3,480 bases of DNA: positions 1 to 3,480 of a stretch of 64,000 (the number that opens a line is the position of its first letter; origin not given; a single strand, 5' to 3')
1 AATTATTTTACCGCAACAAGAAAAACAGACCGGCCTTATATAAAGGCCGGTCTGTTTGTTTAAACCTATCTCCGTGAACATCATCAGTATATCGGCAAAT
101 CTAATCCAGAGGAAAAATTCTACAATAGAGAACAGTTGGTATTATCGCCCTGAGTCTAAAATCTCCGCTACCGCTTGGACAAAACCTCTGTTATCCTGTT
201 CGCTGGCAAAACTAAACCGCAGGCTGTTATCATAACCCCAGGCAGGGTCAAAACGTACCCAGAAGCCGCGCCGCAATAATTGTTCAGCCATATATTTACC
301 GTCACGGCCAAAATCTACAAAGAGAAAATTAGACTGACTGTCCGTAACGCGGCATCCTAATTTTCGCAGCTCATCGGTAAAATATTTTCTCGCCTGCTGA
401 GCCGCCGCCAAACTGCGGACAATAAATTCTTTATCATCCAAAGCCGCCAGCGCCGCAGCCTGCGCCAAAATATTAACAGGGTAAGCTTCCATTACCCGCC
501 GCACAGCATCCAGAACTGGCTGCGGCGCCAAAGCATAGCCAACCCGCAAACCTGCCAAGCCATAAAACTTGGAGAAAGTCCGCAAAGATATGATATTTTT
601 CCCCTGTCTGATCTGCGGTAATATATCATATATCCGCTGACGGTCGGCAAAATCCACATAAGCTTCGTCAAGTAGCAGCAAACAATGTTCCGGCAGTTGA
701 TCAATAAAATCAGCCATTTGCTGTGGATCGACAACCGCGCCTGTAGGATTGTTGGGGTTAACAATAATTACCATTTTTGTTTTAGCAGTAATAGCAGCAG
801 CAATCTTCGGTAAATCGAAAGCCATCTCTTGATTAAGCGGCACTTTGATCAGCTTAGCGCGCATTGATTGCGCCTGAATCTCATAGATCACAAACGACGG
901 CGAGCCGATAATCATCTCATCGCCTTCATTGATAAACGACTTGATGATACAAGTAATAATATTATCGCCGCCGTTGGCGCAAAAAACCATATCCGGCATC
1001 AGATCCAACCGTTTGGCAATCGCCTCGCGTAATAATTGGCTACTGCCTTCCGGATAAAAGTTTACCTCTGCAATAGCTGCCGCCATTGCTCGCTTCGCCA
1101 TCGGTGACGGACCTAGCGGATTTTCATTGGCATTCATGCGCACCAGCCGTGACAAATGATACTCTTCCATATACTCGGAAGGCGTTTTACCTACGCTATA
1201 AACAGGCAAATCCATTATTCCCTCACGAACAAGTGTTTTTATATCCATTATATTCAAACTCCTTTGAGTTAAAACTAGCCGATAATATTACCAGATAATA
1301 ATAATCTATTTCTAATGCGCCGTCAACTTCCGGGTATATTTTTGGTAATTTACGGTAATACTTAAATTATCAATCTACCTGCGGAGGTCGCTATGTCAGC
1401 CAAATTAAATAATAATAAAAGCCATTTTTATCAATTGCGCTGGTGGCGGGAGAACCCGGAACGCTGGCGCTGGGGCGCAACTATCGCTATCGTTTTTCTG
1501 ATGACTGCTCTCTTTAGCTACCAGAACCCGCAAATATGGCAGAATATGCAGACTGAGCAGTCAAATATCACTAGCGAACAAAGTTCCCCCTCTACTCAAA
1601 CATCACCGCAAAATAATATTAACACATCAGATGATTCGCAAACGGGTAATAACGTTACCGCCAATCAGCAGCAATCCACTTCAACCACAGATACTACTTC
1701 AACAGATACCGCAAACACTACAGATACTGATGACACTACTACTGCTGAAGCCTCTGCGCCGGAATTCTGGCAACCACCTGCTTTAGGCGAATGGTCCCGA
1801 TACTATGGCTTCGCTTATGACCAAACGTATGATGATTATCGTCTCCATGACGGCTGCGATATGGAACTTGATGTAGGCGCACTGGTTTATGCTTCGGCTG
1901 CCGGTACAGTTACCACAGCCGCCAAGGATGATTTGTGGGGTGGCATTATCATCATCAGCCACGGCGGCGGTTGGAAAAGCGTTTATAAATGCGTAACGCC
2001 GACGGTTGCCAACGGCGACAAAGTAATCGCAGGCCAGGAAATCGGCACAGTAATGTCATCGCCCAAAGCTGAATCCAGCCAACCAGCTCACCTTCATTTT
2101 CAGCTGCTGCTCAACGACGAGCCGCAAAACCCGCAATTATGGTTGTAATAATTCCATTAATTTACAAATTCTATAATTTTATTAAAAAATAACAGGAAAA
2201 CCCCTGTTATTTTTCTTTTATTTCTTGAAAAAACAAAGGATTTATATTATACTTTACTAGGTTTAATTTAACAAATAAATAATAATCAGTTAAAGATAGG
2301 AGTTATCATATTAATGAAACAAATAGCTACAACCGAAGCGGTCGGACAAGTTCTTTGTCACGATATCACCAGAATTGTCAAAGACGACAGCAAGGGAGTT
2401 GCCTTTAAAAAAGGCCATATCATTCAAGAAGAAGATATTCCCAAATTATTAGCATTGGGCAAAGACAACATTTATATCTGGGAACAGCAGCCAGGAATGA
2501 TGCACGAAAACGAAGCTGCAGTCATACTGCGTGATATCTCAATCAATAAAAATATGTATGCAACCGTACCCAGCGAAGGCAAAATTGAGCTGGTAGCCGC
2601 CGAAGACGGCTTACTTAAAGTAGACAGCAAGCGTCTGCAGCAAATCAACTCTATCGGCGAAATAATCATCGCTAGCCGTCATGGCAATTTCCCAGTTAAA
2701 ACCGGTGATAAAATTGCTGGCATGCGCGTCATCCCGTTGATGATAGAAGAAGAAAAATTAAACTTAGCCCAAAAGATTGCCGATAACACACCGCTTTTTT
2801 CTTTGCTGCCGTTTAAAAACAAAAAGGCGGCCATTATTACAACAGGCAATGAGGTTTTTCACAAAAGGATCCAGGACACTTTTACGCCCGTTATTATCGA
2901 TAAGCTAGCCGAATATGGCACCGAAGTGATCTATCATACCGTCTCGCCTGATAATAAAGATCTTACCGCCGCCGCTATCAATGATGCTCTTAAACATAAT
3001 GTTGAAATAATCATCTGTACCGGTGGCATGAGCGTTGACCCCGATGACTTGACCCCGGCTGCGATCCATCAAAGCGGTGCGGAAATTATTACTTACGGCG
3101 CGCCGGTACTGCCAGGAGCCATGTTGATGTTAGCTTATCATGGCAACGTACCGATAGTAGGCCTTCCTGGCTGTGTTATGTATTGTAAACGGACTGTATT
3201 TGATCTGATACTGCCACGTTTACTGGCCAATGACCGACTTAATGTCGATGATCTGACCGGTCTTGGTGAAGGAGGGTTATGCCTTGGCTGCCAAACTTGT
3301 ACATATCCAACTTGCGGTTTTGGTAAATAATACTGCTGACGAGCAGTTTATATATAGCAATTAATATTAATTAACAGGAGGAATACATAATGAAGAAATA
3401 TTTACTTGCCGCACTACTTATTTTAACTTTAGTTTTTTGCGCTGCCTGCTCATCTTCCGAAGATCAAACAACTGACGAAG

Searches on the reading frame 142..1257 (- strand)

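Call 80: search_protein_families(library=pfam, proteins=[window:142-1257:-], max_evalue=0.00001)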
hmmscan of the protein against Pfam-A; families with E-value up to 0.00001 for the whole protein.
window:142-1257:- (371 aa): 3 families
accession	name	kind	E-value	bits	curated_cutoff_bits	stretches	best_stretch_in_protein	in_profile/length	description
PF00155.27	Aminotran_1_2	-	1.5e-57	195.8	19.7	1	38-362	3-360/361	Aminotransferase class I and II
PF00266.25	Aminotran_5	-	4.4e-06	26.4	21.5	1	77-199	49-177/371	Aminotransferase class-V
PF01053.26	Cys_Met_Meta_PP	-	1e-05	24.8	27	0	90-199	69-175/381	Cys/Met metabolism PLP-dependent enzyme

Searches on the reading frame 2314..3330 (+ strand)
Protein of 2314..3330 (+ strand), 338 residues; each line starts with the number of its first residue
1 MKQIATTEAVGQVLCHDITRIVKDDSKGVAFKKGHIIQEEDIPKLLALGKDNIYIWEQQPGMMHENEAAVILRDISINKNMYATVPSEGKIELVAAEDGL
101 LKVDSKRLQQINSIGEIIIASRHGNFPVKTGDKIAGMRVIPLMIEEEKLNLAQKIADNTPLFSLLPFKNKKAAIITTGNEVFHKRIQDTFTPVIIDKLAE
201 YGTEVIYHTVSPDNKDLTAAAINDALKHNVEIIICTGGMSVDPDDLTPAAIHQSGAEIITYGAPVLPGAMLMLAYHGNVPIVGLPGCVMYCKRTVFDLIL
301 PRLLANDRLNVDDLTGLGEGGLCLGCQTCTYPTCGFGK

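Call 80: search_protein_families(library=pfam, proteins=[window:2314-3330:+], max_evalue=0.00001)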
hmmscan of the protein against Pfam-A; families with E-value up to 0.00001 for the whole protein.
window:2314-3330:+ (338 aa): 1 family
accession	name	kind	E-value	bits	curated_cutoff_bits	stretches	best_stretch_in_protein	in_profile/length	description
PF00994.29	MoCF_biosynth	-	9e-28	97.2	26.6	1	173-303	1-142/144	Probable molybdopterin binding domain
